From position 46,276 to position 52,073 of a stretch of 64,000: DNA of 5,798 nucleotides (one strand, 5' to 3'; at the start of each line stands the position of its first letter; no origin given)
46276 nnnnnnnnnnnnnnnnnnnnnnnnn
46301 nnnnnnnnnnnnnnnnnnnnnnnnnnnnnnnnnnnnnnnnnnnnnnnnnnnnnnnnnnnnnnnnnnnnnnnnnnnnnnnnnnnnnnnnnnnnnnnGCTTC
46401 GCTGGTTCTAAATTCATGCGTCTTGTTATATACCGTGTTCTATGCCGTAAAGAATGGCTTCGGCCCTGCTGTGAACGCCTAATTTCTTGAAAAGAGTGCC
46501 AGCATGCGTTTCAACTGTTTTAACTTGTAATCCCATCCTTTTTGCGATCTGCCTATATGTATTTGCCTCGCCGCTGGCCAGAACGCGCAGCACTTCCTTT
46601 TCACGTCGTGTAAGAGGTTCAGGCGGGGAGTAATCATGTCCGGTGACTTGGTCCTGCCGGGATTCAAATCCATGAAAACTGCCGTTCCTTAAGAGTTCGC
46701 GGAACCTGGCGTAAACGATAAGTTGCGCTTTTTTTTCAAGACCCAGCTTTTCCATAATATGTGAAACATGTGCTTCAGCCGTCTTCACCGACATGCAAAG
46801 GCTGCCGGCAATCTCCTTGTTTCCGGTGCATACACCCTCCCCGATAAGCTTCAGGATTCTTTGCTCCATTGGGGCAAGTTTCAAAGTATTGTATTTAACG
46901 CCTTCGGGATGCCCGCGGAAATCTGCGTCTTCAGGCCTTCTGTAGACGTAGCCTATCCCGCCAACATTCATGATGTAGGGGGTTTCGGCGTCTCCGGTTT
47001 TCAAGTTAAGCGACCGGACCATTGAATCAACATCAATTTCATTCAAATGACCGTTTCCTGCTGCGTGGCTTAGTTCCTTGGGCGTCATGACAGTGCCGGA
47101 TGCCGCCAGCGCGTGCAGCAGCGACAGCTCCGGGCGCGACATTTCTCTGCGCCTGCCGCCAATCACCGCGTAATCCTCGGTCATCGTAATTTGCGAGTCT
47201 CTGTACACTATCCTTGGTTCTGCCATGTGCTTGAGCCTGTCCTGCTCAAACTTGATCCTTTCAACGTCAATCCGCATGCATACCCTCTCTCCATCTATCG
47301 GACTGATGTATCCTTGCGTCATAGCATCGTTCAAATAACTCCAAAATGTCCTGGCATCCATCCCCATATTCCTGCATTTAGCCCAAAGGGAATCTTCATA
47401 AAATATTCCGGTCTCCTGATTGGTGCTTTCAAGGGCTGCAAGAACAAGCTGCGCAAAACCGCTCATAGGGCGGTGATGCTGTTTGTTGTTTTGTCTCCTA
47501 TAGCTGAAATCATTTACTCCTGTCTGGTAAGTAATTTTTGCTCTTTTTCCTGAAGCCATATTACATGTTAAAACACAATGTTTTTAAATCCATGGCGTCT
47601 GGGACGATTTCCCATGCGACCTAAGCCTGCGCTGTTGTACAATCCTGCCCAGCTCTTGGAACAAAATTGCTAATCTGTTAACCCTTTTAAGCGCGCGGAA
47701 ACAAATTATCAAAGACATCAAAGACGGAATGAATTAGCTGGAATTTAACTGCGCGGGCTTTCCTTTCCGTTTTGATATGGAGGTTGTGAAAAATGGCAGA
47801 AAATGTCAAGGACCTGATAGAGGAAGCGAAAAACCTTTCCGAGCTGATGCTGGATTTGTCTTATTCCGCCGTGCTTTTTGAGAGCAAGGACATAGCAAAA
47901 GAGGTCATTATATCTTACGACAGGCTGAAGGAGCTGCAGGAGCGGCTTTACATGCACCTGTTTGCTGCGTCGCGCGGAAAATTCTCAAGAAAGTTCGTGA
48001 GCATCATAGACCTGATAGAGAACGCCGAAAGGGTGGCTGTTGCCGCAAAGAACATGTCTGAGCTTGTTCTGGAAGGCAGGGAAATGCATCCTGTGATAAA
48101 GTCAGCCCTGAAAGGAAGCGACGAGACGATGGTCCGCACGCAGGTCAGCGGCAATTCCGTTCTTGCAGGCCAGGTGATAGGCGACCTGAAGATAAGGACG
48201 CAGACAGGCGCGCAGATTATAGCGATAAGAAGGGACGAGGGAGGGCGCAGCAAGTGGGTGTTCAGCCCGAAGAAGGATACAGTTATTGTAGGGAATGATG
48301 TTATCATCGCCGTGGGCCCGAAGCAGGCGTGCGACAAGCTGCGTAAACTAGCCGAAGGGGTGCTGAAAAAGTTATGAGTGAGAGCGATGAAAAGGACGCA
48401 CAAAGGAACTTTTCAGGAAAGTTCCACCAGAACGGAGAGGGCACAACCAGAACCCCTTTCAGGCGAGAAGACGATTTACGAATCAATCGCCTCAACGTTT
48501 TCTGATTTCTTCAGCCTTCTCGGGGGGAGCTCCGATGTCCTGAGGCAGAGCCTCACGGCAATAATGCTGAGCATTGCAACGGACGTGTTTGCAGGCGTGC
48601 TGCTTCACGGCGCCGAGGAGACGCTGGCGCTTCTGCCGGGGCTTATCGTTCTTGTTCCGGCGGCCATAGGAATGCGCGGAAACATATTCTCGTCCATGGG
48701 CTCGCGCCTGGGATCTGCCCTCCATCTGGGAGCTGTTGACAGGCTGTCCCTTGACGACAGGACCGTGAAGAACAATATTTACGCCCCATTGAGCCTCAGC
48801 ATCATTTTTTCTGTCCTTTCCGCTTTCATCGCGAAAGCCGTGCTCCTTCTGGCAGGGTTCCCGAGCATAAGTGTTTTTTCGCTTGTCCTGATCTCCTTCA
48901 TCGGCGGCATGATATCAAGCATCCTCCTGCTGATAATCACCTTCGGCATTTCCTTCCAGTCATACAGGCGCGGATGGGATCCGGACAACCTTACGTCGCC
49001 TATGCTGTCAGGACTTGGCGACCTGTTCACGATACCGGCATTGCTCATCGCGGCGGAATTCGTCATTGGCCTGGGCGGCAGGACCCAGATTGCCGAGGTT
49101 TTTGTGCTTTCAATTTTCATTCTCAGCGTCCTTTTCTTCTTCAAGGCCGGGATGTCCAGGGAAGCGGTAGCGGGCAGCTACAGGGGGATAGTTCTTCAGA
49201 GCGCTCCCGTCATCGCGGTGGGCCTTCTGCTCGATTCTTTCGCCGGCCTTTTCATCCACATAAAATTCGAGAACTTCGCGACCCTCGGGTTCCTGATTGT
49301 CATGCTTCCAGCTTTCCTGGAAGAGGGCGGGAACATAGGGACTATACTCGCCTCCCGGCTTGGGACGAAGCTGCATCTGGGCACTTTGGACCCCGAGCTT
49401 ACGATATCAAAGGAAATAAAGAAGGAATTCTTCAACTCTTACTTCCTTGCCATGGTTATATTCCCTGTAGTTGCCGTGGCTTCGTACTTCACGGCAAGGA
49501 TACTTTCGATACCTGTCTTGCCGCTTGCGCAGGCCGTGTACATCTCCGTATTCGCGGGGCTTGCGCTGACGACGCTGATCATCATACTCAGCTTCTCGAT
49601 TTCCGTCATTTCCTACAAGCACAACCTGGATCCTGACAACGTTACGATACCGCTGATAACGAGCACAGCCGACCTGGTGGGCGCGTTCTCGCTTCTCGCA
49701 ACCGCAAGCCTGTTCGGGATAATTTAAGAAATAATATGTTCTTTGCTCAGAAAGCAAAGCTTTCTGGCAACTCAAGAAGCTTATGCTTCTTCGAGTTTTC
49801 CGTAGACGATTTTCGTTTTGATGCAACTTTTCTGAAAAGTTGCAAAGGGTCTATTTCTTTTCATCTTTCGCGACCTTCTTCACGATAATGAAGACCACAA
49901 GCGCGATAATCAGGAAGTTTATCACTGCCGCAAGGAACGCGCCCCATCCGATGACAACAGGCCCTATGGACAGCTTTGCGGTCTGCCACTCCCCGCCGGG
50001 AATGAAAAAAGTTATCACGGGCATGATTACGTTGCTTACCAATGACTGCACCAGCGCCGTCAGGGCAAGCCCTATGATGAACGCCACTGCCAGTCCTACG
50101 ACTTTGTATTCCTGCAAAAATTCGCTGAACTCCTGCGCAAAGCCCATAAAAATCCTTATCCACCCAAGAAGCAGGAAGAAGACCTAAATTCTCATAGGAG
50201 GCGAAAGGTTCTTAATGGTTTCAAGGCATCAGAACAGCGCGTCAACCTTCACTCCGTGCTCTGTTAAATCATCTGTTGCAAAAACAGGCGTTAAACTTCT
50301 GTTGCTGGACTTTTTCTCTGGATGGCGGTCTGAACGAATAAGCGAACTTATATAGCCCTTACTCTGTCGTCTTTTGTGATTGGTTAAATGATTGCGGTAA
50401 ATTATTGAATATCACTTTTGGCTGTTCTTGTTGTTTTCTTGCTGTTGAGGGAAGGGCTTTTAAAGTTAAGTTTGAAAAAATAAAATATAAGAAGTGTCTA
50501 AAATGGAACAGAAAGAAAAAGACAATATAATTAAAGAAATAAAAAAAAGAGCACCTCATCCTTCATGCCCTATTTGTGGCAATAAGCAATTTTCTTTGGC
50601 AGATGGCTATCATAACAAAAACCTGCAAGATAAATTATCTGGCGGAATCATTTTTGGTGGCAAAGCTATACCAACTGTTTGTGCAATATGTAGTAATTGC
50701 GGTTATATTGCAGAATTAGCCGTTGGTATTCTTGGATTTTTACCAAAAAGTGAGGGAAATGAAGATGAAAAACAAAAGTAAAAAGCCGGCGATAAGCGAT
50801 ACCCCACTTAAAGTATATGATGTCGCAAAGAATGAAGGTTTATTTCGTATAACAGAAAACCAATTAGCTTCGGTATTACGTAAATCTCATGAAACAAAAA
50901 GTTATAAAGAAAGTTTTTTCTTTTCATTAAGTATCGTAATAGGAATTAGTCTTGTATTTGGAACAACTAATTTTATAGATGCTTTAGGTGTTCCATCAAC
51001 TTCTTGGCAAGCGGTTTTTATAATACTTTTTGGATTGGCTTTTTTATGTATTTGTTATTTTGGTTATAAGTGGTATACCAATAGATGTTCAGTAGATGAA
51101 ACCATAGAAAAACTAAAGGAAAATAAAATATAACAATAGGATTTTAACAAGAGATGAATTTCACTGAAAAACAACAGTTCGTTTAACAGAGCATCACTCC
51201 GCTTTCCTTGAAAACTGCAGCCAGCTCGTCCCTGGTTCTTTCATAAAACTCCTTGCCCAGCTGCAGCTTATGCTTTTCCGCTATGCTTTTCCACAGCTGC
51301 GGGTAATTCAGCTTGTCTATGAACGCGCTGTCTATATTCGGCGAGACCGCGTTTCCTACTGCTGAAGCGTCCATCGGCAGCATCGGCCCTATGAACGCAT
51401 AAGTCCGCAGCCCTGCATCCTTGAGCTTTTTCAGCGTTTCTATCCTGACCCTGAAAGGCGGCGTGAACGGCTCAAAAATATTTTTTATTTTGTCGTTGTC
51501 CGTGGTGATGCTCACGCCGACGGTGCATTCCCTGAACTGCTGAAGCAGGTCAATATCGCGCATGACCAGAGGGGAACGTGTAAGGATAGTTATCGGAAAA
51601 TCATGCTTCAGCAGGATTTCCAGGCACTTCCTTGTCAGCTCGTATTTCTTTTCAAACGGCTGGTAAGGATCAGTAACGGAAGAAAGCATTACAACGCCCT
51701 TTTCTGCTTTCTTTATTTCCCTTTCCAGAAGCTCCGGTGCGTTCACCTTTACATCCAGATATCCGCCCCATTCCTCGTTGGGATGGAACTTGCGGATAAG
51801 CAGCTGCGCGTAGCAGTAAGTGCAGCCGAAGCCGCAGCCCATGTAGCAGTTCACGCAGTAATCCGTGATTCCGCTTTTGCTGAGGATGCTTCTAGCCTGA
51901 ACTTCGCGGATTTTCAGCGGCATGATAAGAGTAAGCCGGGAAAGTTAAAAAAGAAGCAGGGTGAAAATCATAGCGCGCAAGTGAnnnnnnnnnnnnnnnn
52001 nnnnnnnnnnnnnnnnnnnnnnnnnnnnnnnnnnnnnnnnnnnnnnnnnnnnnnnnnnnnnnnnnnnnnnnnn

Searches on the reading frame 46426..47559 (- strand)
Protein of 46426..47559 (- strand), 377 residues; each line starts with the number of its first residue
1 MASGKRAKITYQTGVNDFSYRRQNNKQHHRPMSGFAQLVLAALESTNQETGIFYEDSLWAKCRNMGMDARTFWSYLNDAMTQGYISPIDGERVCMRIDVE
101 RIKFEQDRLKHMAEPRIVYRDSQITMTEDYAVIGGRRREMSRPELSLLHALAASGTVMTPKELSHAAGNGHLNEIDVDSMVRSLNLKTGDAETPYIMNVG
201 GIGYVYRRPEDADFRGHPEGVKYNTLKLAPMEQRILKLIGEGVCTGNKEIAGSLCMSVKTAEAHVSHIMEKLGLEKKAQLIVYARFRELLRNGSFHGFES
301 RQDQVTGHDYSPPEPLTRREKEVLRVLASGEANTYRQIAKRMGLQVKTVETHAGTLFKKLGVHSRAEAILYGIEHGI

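Call 4: search_protein_families(library=pfam, proteins=[window:46426-47559:-], max_evalue=0.01)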
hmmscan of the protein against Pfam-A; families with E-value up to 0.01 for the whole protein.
window:46426-47559:- (377 aa): 10 families
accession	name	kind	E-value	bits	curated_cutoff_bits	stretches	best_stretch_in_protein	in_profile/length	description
PF00196.25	GerE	-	2.3e-28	98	23.5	2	315-370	2-55/57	Bacterial regulatory proteins, luxR family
PF08281.18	Sigma70_r4_2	-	2.2e-05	24.4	25.7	0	334-352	28-46/54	Sigma-70, region 4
PF13412.12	HTH_24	-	0.00017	21.5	21.9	0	317-352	2-37/48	Winged helix-turn-helix DNA-binding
PF00486.34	Trans_reg_C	-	0.00076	19.9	26.2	0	138-205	4-76/77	Transcriptional regulatory protein, C terminal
PF21476.4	PF0610-like_N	-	0.001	19.7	33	0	233-268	4-38/50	PF0610-like, N-terminal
PF12802.13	MarR_2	-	0.0013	19.3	27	0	316-345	3-33/61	MarR family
PF24657.1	DUF7646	-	0.0022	18.4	27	0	334-368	32-66/85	Domain of unknown function (DUF7646)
PF01726.22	LexA_DNA_bind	-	0.0026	17.9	23.7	0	314-359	2-53/65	LexA DNA binding domain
PF13551.12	HTH_29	-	0.0044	17.5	28.1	0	324-349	5-29/64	Winged helix-turn helix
PF13730.12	HTH_36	-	0.008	16.4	25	0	334-352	27-45/55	Helix-turn-helix domain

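Call 27: search_protein_families(library=padloc, proteins=[window:46429-47559:-], max_evalue=0.01)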
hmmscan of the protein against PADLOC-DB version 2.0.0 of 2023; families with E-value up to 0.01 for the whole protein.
window:46429-47559:- (377 aa): 8 families
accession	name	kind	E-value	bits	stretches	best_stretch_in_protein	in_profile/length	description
PDLC01851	CARF3--CARF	-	7.2e-09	33.4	2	315-364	209-256/279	-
PDLC01855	CARF3--CARF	-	3.2e-07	28.3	1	314-359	216-259/288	-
PDLC01850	CARF3--CARF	-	1.1e-05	23.5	1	316-362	143-188/209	-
PDLC01268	CasR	-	3.8e-05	21.7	0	312-360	119-165/179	"CAS-I,CAS-II,CAS-III,CAS-IV,CAS-V,CAS-VI; associated_signaling"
PDLC01866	CARF3--CARF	-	5.9e-05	21.1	0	316-356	137-177/207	-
PDLC01434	CasR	-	9.9e-05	20.3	0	313-359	124-168/191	"CAS-I,CAS-II,CAS-III,CAS-IV,CAS-V,CAS-VI; associated_signaling"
PDLC01879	CARF3--CARF_TM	-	0.0063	14.2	0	222-273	148-198/222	-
PDLC01853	CARF3--CARF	-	0.0064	14.2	0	314-362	134-184/209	-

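Call 30: find_homologous_proteins(query=window:46429-47559:-, max_evalue=0.00001)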
Query window:46429-47559:- (377 aa): 12 proteins with E <= 0.00001 among 5631 candidates.
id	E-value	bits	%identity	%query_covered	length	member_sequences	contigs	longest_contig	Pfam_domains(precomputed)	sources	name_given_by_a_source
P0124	1.4e-229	779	100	92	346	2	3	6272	PF00196.26,PF08281.19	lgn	-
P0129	4.6e-9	54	43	17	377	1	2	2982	PF13384.13,PF13936.13,PF13518.13,PF00196.26,PF04545.23,PF08281.19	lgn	-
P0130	1.0e-7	50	45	17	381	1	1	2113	PF13936.13,PF00196.26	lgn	-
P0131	5.8e-7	47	52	17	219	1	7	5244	PF00196.26,PF08281.19,PF00072.31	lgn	-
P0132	6.1e-7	47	52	17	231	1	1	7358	PF00196.26,PF08281.19,PF00072.31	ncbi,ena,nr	ncbi:MAG TPA: response regulator transcription factor [Rubrobacteraceae bacterium]|nr:response regul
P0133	7.1e-7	47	29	45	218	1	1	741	PF00196.26,PF00072.31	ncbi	-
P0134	8.4e-7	47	53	16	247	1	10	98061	PF00196.26,PF08281.19,PF00072.31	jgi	jgi:DNA-binding NarL/FixJ family response regulator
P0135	1.6e-6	46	52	17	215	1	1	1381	PF00196.26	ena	-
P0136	2.1e-6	45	50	17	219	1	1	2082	PF00196.26,PF08281.19,PF00072.31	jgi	-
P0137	4.6e-6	44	51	18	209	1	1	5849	PF13426.14,PF13188.14,PF00196.26,PF08448.17,PF00989.32,PF08281.19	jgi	jgi:PAS domain S-box-containing protein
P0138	8.9e-6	43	50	16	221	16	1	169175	PF00196.26,PF00072.31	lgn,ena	-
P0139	9.0e-6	43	43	20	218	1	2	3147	PF00196.26,PF00072.31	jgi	jgi:two-component system, NarL family, response regulator NreC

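Call 43: find_encoding_contigs(protein=P0129, flank=5000, max_places=4)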
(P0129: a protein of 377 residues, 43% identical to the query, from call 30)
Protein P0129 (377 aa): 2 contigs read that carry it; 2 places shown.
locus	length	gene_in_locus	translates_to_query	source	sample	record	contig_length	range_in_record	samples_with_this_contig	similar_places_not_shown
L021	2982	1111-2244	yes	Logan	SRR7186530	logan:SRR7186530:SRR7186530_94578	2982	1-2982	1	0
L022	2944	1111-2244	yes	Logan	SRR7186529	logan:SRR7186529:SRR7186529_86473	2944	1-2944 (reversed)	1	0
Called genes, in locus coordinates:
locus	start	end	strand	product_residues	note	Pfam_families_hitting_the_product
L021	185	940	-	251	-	PF02517:Rce1-like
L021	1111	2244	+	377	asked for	PF08281:Sigma70_r4_2 (faint), PF00196:GerE, PF04545:Sigma70_r4 (faint), PF13384:HTH_23 (faint), PF13518:HTH_28 (faint), PF13936:HTH_38 (faint), PF00196:GerE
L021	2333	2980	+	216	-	?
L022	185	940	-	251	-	PF02517:Rce1-like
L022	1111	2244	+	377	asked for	PF08281:Sigma70_r4_2 (faint), PF00196:GerE, PF04545:Sigma70_r4 (faint), PF13384:HTH_23 (faint), PF13518:HTH_28 (faint), PF13936:HTH_38 (faint), PF00196:GerE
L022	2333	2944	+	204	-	?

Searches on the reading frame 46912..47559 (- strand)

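Call 26: search_protein_families(library=pfam, proteins=[window:46912-47559:-], max_evalue=10)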
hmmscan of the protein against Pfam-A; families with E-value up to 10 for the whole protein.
seq(216 aa): 1 family
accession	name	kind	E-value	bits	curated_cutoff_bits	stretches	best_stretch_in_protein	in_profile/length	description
PF00486.34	Trans_reg_C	-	0.022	15.2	26.2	1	138-205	4-76/77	Transcriptional regulatory protein, C terminal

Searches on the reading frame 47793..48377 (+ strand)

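Call 4: search_protein_families(library=pfam, proteins=[window:47793-48377:+], max_evalue=0.01)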
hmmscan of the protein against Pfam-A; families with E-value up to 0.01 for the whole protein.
window:47793-48377:+ (194 aa): 2 families
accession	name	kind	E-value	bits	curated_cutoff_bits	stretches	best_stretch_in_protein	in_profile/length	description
PF02080.26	TrkA_C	-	3.3e-12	46.6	27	1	121-186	9-69/71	TrkA-C domain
PF01895.24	PhoU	-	1.2e-07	32.5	23.5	1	9-92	1-89/89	PhoU domain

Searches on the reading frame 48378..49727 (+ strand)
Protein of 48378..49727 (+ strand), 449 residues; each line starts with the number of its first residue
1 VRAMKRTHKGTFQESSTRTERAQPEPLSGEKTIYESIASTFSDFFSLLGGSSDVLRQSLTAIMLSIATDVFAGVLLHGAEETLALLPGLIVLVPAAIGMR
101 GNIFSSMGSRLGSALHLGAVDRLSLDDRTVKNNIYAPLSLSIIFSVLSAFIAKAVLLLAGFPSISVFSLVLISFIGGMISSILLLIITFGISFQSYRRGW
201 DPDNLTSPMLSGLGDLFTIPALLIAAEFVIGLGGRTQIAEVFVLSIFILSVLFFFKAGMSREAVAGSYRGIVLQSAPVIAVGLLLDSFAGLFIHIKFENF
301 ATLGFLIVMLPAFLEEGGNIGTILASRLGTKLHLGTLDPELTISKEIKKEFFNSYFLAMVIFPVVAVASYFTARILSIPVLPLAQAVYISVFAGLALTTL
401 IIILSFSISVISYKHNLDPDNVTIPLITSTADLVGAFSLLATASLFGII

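Call 4: search_protein_families(library=pfam, proteins=[window:48378-49727:+], max_evalue=0.01)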
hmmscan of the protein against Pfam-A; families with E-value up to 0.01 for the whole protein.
window:48378-49727:+ (449 aa): 1 family
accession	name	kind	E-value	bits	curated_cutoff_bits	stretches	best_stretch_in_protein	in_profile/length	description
PF01769.21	MgtE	-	2.5e-35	121.9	27.6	2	311-441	2-124/125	Divalent cation transporter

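Call 29: find_related_loci(query=window:48378-49724:+, collection=genome_contigs, flank=10000)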
Query window:48378-49724:+ (449 aa) in genome_contigs; peptide patterns used: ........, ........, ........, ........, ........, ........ (x = any residue, [..] = any of these).
120 stretches matched a pattern; 17 encode a relative of the query (tblastn E <= 1e-3); 17 distinct loci.
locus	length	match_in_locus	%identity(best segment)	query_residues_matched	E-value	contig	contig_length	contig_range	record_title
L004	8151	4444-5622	36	55-449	1e-74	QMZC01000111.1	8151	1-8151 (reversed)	MAG: Archaeoglobales archaeon isolate B5_G16 B5_Guay16_scaffold_07711, whole genome shotgun sequence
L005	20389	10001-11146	34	52-441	1e-69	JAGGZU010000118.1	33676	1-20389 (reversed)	MAG: Thermoplasmata archaeon isolate AUK212 PB_MBMC_166_c_000000000065, whole genome shotgun sequence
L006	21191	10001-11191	35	30-433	6e-68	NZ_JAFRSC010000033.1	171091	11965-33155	MAG: Methanobrevibacter sp. isolate RGIG2750 Goat_Omasum-5__c817, whole genome shotgun sequence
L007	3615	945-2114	32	54-449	6e-67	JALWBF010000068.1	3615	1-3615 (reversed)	MAG: Archaeoglobaceae archaeon isolate T10_metabat2_scaf2bin.120 T10_NODE_22127_length_3615_cov_4.823681, whole genome s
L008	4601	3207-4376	32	54-449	1e-65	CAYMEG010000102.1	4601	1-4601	MAG TPA_asm: uncultured archaeon isolate binchicken_co409_32 genome assembly, contig: NODE_3906_length_4601_cov_76.10734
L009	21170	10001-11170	33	54-449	3e-65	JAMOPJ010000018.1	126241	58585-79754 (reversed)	MAG: Archaeoglobaceae archaeon isolate 4559-240_metabat1_scaf2bin.032 4559-240_scaffold_19_c1, whole genome shotgun sequ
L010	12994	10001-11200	36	49-449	3e-65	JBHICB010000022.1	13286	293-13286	MAG: Candidatus Hydrothermarchaeales archaeon isolate FS_2_bin.2 NODE_528_length_13286_cov_5.148213, whole genome shotgu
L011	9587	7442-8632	36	38-449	4e-64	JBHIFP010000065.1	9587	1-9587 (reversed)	MAG: Candidatus Hydrothermarchaeales archaeon isolate b1.sp1_bin.18 NODE_1898_length_9587_cov_10.890159, whole genome sh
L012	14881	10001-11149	34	36-425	5e-64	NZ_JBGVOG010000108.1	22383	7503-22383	MAG: Methanobrevibacter sp. isolate fecal_MAG_216 fecal_MAG_216_contig_0108, whole genome shotgun sequence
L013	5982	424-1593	31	54-449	7e-64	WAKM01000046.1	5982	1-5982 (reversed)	MAG: Archaeoglobaceae archaeon isolate S012_59_esom k151_378452, whole genome shotgun sequence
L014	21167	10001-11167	33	30-425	3e-63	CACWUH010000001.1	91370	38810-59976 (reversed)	uncultured Methanobrevibacter sp. isolate RUG10921 genome assembly, contig: RUG10921_asm_1, whole genome shotgun sequenc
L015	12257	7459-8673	32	45-449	1e-61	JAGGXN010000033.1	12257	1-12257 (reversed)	MAG: Archaeoglobaceae archaeon isolate AUK153 PB_MBMC_107_c_000000000020, whole genome shotgun sequence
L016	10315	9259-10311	30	52-434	2e-49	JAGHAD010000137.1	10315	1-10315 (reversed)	MAG: Thermoplasmata archaeon isolate AUK221 PB_MBMC_175_c_000000000152, whole genome shotgun sequence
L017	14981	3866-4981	30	53-448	3e-47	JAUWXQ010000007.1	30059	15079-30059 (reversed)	MAG: Hadesarchaea archaeon isolate CSMAG_2688 CSMAG_2688_k141_666782_length_30059_cov_10.8646, whole genome shotgun sequ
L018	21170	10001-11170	31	54-449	3e-64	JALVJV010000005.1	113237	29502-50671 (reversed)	MAG: Archaeoglobaceae archaeon isolate A1_metabat2_scaf2bin.085 A1_NODE_12_length_113237_cov_5.119432, whole genome shot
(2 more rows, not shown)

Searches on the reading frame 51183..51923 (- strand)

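Call 14: search_protein_families(library=pfam, proteins=[window:51183-51923:-], max_evalue=0.00001)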
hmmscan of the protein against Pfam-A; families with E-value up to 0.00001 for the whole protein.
window:51183-51923:- (246 aa): 1 family
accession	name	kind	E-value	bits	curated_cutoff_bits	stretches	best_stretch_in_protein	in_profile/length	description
PF04055.27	Radical_SAM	-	2.6e-16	60.7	29.5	1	25-178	2-148/166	Radical SAM superfamily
